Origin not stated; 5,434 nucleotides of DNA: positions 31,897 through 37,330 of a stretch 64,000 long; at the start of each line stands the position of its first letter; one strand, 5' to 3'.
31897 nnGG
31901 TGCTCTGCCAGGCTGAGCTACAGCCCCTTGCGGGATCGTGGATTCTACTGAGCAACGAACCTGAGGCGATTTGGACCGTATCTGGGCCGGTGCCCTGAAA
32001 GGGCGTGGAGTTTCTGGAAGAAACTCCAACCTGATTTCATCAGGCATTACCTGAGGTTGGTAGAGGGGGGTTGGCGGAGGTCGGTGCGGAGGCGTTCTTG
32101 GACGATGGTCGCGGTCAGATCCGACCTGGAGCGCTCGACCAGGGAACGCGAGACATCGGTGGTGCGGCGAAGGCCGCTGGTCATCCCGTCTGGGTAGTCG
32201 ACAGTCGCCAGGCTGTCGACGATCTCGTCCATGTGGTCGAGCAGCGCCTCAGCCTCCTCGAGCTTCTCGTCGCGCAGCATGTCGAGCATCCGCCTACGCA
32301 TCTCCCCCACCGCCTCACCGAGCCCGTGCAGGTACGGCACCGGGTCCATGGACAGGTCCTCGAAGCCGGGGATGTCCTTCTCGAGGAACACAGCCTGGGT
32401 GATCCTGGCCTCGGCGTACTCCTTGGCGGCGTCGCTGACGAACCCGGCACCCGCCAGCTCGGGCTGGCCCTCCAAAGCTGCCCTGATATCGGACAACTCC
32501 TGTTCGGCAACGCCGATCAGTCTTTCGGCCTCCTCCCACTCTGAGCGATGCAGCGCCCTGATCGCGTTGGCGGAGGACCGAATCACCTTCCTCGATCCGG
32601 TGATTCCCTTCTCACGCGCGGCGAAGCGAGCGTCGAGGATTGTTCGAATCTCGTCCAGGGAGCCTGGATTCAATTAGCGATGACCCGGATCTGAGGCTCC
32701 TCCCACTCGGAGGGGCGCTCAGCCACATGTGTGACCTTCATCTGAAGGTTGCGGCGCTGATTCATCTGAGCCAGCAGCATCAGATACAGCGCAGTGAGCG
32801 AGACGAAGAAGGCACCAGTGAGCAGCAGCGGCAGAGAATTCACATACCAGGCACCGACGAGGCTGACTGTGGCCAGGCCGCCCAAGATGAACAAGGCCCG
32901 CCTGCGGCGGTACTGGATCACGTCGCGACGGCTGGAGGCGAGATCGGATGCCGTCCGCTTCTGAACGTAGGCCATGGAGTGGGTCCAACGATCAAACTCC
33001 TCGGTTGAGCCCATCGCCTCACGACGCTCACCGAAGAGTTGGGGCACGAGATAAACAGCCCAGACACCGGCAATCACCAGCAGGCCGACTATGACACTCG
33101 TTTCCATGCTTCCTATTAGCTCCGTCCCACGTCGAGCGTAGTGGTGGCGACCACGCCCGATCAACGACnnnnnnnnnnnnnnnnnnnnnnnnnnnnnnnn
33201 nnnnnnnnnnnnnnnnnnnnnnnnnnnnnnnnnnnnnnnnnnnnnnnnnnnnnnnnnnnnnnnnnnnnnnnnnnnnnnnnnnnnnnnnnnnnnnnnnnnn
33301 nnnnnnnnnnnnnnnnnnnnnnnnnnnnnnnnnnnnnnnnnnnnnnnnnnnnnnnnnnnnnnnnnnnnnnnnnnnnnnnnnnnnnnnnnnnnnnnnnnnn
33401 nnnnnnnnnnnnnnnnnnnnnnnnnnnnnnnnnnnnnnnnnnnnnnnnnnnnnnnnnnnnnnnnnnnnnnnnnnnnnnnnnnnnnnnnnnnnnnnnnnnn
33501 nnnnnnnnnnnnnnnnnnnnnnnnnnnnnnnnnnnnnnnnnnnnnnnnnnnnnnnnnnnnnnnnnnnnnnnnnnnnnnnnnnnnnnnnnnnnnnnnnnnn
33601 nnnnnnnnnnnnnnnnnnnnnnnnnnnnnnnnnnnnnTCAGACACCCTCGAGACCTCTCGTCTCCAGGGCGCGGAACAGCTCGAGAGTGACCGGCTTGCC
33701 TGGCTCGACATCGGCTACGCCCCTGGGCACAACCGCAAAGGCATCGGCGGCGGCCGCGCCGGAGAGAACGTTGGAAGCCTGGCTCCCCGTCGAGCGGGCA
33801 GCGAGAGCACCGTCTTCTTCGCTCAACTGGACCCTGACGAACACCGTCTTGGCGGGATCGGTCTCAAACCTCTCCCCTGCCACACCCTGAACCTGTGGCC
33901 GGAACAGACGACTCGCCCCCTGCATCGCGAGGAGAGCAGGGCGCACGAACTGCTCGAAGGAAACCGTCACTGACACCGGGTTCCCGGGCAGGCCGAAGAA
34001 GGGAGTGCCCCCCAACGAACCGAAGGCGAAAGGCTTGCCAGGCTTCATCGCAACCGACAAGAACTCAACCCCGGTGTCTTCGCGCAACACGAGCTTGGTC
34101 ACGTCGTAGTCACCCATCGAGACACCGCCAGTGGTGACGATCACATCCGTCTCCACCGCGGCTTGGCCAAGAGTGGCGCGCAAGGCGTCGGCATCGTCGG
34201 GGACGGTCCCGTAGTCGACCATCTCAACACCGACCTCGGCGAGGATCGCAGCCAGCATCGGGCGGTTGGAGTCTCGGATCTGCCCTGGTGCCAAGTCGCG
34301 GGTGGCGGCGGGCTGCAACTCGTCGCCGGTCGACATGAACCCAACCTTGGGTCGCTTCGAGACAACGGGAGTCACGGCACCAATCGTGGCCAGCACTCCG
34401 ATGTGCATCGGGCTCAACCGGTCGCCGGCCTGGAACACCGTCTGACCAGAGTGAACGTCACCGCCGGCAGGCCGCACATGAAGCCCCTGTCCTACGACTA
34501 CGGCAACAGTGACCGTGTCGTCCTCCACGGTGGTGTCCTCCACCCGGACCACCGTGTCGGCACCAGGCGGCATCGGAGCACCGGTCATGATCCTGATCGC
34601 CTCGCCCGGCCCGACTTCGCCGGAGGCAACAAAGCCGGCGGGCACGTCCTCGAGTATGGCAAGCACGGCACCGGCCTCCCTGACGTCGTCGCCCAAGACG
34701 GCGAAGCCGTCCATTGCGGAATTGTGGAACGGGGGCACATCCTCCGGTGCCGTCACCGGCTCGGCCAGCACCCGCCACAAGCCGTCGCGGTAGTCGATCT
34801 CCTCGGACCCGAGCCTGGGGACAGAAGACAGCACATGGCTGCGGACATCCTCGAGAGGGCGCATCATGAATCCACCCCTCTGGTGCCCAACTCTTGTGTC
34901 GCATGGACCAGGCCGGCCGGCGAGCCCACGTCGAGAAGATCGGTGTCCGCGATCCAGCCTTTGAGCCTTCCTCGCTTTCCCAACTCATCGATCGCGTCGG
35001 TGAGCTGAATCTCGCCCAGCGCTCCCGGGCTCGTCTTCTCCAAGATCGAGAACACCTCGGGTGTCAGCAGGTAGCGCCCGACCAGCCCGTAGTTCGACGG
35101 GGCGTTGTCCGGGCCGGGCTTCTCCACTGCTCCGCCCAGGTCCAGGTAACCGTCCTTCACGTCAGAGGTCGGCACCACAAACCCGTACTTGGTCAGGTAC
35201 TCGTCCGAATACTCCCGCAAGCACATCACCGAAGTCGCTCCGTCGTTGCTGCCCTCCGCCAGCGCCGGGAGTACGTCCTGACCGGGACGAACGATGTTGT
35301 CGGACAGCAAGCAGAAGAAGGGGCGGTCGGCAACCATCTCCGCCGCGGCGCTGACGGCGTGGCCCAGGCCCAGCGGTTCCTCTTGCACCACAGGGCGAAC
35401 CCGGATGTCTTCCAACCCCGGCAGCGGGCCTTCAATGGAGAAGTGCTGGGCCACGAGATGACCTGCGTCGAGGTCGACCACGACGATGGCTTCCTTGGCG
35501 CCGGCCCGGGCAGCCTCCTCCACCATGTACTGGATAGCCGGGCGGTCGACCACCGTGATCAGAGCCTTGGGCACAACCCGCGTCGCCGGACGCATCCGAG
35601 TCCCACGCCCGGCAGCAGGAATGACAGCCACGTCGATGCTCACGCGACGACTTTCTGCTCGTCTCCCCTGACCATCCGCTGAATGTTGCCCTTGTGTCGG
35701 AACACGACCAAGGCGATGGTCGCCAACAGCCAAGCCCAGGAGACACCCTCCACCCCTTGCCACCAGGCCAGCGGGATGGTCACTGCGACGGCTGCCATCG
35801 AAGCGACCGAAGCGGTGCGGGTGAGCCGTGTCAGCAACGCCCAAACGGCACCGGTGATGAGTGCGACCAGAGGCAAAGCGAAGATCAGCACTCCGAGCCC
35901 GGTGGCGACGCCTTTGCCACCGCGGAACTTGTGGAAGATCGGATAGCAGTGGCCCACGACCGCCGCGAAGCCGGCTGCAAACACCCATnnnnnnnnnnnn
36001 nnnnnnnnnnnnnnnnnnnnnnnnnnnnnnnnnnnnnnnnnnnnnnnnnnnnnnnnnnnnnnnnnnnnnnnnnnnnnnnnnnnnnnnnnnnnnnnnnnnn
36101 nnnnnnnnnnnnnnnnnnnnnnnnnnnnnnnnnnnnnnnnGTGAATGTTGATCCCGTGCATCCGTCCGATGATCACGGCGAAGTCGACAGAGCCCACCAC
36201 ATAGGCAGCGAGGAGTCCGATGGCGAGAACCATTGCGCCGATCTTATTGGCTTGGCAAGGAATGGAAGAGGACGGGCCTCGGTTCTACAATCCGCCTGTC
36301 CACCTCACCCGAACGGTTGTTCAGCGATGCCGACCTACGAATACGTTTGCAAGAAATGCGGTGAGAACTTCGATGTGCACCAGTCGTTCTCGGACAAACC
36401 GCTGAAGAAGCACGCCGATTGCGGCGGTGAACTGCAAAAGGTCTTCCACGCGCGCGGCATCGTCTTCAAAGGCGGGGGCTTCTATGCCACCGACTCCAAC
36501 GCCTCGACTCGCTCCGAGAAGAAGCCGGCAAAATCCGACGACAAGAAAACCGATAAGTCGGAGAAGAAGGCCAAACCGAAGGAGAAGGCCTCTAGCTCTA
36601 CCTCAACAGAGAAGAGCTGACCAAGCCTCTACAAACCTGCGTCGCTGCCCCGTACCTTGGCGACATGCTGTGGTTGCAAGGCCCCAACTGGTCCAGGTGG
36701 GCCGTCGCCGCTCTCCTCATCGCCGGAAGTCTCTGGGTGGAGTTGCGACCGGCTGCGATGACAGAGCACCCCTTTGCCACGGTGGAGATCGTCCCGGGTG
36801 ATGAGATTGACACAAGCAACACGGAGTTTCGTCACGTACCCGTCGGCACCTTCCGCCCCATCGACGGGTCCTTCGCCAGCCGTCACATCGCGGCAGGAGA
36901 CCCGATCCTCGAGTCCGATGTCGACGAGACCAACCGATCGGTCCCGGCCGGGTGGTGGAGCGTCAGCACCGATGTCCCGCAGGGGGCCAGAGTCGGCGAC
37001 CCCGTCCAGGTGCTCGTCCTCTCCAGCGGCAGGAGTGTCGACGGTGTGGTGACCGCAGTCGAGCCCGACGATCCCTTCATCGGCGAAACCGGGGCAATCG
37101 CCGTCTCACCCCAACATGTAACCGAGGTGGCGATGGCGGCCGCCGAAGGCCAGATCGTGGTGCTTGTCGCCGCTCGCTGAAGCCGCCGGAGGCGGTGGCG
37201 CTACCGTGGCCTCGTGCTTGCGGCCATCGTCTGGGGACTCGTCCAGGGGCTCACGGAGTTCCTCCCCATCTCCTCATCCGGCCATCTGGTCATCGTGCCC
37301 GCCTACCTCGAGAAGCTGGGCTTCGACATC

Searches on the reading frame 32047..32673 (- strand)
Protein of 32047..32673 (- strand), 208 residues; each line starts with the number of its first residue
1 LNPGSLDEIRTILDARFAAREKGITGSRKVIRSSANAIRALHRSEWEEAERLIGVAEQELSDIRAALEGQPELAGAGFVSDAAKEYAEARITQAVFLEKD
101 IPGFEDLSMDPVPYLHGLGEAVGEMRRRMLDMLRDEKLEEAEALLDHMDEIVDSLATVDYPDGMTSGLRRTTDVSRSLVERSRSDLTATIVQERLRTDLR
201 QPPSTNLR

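Call 31: search_protein_families(library=pfam, proteins=[window:32047-32673:-])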
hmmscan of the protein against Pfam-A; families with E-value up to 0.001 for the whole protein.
window:32047-32673:- (208 aa): 0 families

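Call 39: find_homologous_proteins(query=window:32047-32673:-, max_evalue=1e-20)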
Query window:32047-32673:- (208 aa): 2403 proteins with E <= 1e-20 among 3501 candidates; the best 120 are listed.
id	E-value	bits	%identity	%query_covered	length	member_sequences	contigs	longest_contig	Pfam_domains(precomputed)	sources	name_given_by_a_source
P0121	4.3e-126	436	100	100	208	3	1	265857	-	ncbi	-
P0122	5.6e-120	416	95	100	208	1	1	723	-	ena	-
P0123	1.9e-94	333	81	96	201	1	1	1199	-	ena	-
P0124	1.6e-92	327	78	96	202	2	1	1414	-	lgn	-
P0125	3.9e-92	326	79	96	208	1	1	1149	-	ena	-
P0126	6.6e-92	325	78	96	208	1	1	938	-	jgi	jgi:translin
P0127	1.2e-91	324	78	96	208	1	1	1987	-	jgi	-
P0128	1.1e-90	321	77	97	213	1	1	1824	-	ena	-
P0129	1.3e-90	321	78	96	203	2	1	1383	-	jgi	-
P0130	1.9e-89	317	78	96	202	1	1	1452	-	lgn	-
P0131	1.9e-89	317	78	96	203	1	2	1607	-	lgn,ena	-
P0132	2.9e-89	316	77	96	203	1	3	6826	-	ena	-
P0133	3.2e-89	316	75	97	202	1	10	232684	-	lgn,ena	-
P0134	3.7e-89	316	77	96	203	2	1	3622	-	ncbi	-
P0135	4.0e-89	316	78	96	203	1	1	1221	-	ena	-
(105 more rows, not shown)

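Call 42: find_encoding_contigs(protein=P0121, flank=2000, max_places=3)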
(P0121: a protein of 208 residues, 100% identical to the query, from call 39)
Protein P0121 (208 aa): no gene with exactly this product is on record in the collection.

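Call 43: find_encoding_contigs(protein=P0122, flank=2000, max_places=3)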
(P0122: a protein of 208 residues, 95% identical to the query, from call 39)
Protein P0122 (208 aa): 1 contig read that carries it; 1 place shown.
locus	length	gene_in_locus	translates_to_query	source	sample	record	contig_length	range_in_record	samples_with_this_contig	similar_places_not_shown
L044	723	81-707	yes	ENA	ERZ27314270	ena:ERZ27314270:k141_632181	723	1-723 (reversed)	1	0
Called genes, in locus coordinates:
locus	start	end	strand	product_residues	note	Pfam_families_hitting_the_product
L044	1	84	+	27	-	?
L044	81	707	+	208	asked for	-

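Call 44: find_encoding_contigs(protein=P0133, flank=10000, max_places=4)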
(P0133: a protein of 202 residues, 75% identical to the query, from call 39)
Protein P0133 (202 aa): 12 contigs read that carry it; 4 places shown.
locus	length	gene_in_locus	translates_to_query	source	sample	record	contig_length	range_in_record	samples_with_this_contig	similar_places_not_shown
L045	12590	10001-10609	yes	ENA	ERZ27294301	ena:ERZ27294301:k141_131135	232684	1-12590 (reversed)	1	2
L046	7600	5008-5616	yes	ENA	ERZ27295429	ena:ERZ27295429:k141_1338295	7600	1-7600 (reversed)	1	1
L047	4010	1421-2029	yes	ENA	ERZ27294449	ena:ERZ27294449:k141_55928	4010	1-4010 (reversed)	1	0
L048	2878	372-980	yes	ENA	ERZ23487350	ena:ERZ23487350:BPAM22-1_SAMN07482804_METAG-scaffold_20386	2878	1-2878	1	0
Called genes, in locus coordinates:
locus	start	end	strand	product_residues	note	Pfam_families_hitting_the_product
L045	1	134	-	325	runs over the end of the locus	PF02607:B12-binding_2, PF02310:B12-binding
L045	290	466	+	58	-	PF13460:NAD_binding_10 (weak)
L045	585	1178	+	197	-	PF04542:Sigma70_r2, PF08281:Sigma70_r4_2, PF04545:Sigma70_r4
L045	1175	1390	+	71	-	PF13490:zf-HC2 (weak)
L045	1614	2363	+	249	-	PF01113:DapB_N, PF05173:DapB_C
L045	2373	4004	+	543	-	PF02776:TPP_enzyme_N, PF00205:TPP_enzyme_M, PF02775:TPP_enzyme_C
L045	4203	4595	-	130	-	PF09996:DUF2237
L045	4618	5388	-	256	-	PF02673:BacA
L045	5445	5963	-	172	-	-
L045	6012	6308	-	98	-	PF09723:Zn_ribbon_8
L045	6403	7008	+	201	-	PF02660:G3P_acyltransf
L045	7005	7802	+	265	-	PF00483:NTP_transferase, PF12804:NTP_transf_3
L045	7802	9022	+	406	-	PF03453:MoeA_N, PF00994:MoCF_biosynth, PF03454:MoeA_C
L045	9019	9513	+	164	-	PF01967:MoaC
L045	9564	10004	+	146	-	PF28211:GlpR (faint)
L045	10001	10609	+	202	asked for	-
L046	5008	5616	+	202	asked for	-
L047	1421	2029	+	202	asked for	-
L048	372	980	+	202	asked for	-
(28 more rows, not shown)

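Call 77: find_encoding_contigs(protein=P0123, flank=3000, max_places=3)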
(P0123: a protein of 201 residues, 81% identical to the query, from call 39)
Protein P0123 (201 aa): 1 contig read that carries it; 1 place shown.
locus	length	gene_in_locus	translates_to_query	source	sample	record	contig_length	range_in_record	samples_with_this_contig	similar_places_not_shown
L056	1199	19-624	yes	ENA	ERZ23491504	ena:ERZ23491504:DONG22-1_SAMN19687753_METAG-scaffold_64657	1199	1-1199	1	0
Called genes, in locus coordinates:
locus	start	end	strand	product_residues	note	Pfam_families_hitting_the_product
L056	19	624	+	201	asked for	-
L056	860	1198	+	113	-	?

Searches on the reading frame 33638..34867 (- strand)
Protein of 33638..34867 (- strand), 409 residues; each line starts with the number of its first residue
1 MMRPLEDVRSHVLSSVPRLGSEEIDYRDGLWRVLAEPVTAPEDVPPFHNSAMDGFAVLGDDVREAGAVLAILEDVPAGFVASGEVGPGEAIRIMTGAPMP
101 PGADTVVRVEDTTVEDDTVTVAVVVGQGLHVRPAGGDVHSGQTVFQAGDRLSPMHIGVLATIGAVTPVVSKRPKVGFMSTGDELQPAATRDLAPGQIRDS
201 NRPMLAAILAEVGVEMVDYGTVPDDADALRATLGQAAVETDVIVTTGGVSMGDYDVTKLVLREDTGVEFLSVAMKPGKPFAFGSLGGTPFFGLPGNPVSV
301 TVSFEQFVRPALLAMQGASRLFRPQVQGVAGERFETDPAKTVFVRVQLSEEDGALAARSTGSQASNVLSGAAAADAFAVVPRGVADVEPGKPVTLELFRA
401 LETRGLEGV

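Call 72: search_protein_families(library=pfam, proteins=[window:33638-34867:-])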
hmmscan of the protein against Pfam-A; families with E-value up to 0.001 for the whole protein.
window:33638-34867:- (409 aa): 3 families
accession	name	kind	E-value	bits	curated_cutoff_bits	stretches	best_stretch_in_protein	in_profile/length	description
PF03453.22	MoeA_N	-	6.1e-44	149.9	30.8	1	4-163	2-160/160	MoeA N-terminal region (domain I and II)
PF00994.29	MoCF_biosynth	-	4.3e-36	124.2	26.6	1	178-313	3-143/144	Probable molybdopterin binding domain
PF03454.20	MoeA_C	-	1.7e-14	54.2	22.1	1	328-398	2-72/72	MoeA C-terminal region (domain IV)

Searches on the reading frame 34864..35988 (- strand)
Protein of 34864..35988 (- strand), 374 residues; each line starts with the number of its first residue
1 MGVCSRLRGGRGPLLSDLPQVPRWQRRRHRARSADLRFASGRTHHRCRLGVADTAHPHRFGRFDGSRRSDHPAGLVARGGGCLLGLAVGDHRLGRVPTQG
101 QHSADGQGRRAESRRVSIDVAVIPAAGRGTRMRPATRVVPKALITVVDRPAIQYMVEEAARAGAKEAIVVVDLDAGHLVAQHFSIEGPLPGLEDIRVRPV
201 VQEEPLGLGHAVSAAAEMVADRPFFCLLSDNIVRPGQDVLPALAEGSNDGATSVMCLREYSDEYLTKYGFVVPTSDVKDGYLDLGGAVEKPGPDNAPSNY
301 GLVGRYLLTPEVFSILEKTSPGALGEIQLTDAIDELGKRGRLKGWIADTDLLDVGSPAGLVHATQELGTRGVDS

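Call 72: search_protein_families(library=pfam, proteins=[window:34864-35988:-])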
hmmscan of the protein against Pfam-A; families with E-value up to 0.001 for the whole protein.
window:34864-35988:- (374 aa): 3 families
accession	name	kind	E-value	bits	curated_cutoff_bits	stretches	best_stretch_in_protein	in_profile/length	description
PF00483.29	NTP_transferase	-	9.3e-26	91.3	21.2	1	121-367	2-242/245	Nucleotidyl transferase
PF12804.13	NTP_transf_3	-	9.6e-09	36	27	1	121-254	1-118/160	MobA-like NTP transferase domain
PF01128.25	IspD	-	0.00048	20.4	27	0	120-171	2-50/221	2-C-methyl-D-erythritol 4-phosphate cytidylyltransferase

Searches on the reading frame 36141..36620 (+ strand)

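Call 72: search_protein_families(library=pfam, proteins=[window:36141-36620:+])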
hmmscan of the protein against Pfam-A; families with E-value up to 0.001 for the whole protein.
window:36141-36620:+ (159 aa): 1 family
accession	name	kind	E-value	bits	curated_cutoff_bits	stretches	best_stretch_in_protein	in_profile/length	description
PF09723.15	Zn_ribbon_8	-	1.5e-14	54.1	34.4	1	63-102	1-41/41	Zinc ribbon domain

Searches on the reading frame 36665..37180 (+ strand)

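Call 72: search_protein_families(library=pfam, proteins=[window:36665-37180:+])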
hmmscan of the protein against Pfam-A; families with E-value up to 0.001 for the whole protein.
window:36665-37180:+ (171 aa): 1 family
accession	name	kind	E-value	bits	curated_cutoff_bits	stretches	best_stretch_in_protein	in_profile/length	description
PF13144.11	ChapFlgA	-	0.00029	21.3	23.8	0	107-131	92-116/122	Chaperone for flagella basal body P-ring formation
